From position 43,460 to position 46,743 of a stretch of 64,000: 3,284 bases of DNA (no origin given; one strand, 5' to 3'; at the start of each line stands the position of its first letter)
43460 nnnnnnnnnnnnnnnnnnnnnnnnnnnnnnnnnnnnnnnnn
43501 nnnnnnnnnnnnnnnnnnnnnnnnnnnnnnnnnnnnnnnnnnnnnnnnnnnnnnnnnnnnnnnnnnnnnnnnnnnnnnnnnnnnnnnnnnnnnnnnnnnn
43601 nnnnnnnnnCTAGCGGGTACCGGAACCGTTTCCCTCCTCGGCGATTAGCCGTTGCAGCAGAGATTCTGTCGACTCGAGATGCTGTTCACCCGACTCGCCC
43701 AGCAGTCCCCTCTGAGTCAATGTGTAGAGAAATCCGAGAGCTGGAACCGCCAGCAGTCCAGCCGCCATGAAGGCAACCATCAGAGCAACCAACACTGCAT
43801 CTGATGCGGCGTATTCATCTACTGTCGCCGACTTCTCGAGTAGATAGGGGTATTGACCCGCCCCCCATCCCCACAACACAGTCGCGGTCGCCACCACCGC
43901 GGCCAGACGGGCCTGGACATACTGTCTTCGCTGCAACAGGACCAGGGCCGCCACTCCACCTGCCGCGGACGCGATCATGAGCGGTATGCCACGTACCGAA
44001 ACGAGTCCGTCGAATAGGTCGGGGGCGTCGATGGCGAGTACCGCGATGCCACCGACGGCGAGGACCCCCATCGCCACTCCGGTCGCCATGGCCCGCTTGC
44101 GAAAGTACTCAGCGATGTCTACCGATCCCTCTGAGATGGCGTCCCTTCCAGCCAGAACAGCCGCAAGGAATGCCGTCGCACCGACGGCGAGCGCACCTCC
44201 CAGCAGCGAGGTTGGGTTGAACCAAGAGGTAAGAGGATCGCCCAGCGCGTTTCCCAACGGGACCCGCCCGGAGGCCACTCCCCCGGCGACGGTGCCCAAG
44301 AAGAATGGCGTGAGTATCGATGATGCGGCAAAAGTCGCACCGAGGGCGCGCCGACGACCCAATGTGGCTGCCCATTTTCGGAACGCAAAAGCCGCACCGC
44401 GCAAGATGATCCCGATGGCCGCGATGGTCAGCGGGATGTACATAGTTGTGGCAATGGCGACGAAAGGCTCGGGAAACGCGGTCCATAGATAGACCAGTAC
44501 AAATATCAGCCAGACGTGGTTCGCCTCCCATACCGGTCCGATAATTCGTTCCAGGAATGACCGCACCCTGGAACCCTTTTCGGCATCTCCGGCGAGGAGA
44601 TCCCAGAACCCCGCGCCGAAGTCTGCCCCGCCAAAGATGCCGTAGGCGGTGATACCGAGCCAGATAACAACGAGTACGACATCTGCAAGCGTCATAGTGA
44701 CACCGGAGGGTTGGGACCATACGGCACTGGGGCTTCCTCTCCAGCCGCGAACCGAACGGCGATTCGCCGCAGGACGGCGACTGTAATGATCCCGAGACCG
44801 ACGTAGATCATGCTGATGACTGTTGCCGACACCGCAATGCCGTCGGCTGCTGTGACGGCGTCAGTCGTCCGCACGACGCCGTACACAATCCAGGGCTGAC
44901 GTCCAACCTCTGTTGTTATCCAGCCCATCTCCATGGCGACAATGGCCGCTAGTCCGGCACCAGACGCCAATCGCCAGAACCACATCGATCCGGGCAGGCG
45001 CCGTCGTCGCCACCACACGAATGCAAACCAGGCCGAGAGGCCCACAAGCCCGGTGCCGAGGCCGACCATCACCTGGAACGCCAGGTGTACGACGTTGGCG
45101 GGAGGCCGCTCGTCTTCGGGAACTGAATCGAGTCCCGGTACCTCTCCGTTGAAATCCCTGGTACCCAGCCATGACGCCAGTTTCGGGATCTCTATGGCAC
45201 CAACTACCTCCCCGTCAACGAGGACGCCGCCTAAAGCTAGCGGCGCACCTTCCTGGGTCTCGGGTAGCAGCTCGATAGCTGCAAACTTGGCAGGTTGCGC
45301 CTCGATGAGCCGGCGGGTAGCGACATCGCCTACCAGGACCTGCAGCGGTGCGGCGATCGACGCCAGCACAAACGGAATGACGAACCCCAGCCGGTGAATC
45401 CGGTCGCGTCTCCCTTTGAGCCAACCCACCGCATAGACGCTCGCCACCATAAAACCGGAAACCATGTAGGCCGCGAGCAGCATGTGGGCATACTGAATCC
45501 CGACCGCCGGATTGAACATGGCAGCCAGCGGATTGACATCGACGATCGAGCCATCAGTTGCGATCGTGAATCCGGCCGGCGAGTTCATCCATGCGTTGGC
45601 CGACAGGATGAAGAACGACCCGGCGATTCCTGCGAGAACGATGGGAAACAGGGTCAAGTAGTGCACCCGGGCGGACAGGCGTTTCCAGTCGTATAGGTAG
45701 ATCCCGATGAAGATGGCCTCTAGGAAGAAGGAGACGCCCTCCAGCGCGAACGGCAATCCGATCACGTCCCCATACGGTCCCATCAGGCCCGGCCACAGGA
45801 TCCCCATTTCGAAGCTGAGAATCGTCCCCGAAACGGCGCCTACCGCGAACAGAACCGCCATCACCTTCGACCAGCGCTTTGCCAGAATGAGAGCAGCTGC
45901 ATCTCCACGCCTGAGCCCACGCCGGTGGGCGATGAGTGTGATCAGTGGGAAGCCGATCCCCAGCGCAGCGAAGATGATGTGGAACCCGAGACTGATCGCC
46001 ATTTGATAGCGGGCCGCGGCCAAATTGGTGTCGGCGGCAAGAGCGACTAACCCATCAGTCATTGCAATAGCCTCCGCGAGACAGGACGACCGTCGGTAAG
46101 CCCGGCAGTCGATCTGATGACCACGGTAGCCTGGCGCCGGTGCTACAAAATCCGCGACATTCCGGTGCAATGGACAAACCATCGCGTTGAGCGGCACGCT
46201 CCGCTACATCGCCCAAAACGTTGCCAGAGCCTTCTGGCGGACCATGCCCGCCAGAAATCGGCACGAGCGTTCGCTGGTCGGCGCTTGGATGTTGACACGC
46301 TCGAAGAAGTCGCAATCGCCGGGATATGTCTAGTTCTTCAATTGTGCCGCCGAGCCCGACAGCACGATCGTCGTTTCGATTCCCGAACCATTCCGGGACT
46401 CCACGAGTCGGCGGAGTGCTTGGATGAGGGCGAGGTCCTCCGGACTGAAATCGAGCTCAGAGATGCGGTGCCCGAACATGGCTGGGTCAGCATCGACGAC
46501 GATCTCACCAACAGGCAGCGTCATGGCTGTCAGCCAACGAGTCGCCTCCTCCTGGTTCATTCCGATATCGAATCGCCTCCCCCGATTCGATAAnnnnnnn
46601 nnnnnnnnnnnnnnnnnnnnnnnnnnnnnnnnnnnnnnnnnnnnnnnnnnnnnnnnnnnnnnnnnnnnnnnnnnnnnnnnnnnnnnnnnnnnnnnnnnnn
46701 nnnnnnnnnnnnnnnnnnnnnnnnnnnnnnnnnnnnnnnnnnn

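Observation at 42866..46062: cydA-cydB followed by a membrane cytochrome c whose anchor resembles cytochrome b helix A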

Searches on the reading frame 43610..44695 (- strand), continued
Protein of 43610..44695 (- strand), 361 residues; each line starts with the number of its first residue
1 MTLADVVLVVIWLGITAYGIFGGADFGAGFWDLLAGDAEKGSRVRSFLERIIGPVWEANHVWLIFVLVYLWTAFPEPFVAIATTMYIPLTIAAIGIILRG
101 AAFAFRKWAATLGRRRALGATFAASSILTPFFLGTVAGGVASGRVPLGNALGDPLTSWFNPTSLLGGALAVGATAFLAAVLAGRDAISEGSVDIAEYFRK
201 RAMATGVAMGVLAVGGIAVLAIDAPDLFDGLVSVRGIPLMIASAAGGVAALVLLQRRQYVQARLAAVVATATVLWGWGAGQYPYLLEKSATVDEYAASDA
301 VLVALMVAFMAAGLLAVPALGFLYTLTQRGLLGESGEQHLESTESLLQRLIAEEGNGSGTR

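Call 57: find_encoding_contigs(protein=P0149, flank=8000, max_places=2)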
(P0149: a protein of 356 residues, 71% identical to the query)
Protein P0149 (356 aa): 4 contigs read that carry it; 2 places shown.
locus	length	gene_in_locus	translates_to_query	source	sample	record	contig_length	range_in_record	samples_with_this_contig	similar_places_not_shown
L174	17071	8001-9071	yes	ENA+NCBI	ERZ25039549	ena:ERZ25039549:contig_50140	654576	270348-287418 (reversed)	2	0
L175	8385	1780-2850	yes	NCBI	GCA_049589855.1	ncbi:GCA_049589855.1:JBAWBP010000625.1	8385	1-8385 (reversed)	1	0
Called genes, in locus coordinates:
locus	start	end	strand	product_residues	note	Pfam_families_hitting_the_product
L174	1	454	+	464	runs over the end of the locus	PF00027:cNMP_binding, PF02518:HATPase_c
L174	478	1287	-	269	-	PF12706:Lactamase_B_2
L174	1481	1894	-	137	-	PF04892:VanZ-LLP1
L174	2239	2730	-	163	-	PF13302:Acetyltransf_3 (weak), PF00583:Acetyltransf_1, PF13508:Acetyltransf_7, PF08445:FR47 (weak)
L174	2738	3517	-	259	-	PF01061:ABC2_membrane, PF03379:CcmB (weak), PF12698:ABC2_membrane_3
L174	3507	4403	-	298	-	PF00005:ABC_tran, PF13304:AAA_21 (faint), PF26919:ABC-like_C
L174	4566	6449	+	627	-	PF01551:Peptidase_M23, PF08309:LVIVD (faint)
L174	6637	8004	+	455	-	PF01654:Cyt_bd_oxida_I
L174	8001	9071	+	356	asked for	PF02322:Cyt_bd_oxida_II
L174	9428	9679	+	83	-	PF04542:Sigma70_r2 (weak)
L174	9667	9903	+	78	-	PF08281:Sigma70_r4_2, PF04545:Sigma70_r4 (weak)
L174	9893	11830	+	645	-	PF03724:META (weak)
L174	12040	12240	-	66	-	-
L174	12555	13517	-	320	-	PF19671:DUF6174 (weak)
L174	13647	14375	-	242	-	PF19927:DUF6390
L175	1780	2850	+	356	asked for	PF02322:Cyt_bd_oxida_II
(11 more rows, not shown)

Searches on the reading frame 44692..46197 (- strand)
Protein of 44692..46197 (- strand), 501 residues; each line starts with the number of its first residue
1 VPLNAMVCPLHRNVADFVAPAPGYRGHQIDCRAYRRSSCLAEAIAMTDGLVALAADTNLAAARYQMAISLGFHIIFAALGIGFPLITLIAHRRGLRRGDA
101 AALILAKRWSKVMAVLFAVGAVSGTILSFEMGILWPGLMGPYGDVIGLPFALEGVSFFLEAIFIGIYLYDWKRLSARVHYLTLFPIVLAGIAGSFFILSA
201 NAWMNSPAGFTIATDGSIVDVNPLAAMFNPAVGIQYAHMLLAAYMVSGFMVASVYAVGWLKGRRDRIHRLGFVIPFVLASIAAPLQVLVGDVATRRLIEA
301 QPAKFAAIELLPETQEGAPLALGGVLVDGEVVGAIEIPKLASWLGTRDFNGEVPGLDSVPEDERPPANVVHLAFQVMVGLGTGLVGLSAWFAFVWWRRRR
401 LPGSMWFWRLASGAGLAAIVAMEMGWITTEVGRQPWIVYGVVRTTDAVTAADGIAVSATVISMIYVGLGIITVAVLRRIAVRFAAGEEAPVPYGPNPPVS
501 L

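Call 3: search_protein_families(library=pfam, proteins=[window:44692-46197:-], max_evalue=0.1)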
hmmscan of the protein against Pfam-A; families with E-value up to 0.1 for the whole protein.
window:44692-46197:- (501 aa): 1 family
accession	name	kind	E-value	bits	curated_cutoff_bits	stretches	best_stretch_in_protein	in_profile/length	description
PF01654.22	Cyt_bd_oxida_I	-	3.2e-128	428.3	26.2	1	62-480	2-414/418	Cytochrome bd terminal oxidase subunit I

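Call 37: search_solved_structures(query=window:44692-46062:-, max_evalue=1e-10, show_alignments=2)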
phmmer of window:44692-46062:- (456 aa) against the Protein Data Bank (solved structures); distinct sequences matched with E-value up to 1e-10: 7.
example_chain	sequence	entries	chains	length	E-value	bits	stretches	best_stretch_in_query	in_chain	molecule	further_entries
9r2g_A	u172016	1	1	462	5.6e-147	493.4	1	2-450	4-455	Cytochrome bd menaquinol oxidase subunit I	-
5doq_A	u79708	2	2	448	1.2e-85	291.3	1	18-436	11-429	Bd-type quinol oxidase subunit I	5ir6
7ose_A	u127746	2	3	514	1.2e-41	146.2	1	16-332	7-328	Cytochrome bd-II ubiquinol oxidase subunit 1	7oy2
7d5i_A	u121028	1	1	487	2e-39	138.9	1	16-453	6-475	Cytochrome D ubiquinol oxidase subunit 1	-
6rko_A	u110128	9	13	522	1.9e-38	135.7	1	16-314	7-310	Cytochrome bd-I ubiquinol oxidase subunit 1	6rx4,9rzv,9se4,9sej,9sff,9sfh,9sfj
7nkz_A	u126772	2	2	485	7.4e-37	130.4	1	17-439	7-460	Probable integral membrane cytochrome D ubiquinol oxidase (Subunit I) CydA (Cytochrome BD-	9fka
8b4o_A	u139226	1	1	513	2.5e-27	99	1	16-396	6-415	Cytochrome BD ubiquinol oxidase subunit I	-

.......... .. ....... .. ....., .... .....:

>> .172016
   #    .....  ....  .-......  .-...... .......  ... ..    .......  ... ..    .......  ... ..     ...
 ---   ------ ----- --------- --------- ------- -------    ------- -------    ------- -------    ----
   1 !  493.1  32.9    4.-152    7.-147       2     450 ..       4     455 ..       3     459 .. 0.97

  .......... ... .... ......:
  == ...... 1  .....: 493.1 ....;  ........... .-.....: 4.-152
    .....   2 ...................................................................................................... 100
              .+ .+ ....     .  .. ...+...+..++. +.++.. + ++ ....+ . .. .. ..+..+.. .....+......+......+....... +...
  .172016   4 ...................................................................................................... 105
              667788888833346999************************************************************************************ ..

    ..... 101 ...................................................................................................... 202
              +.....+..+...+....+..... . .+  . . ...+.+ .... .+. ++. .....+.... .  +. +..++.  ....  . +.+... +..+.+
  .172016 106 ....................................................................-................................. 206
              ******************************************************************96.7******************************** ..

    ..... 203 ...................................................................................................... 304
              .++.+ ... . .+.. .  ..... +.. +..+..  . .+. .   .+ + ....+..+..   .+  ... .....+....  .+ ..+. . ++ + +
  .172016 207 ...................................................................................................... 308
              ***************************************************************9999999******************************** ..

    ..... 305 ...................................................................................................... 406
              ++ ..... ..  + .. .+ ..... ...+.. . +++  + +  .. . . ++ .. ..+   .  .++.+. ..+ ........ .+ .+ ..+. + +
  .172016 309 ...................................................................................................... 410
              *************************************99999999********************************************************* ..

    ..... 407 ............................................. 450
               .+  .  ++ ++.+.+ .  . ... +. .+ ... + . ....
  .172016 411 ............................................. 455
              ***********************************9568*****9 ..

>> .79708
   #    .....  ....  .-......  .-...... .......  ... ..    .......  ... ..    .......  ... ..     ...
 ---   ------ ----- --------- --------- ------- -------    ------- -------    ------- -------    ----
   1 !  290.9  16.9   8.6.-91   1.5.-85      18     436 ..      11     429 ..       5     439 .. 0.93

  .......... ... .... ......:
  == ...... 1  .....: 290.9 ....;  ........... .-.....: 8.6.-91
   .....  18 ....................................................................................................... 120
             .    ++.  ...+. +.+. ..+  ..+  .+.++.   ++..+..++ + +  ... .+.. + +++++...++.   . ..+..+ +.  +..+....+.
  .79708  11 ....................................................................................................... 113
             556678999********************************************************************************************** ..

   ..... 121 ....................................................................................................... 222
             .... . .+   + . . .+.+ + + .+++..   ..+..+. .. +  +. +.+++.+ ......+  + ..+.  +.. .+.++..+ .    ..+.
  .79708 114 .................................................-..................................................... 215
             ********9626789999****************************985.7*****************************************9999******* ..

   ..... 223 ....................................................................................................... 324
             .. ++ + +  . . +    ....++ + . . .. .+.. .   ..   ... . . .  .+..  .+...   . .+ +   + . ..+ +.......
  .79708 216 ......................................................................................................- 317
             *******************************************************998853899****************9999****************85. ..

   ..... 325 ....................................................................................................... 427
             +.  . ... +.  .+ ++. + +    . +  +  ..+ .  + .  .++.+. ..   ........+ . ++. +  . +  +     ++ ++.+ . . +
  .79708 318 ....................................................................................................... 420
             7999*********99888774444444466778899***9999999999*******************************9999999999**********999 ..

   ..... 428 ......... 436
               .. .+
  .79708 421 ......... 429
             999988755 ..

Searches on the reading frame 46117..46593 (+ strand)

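Call 31: search_protein_families(library=pfam, proteins=[window:46117-46593:+], max_evalue=0.01)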
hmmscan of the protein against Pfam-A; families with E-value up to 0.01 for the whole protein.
window:46117-46593:+ (158 aa): 1 family
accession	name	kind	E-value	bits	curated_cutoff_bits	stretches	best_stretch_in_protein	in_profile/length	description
PF13466.11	STAS_2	-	0.0037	17.8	29.2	1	53-93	27-67/80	STAS domain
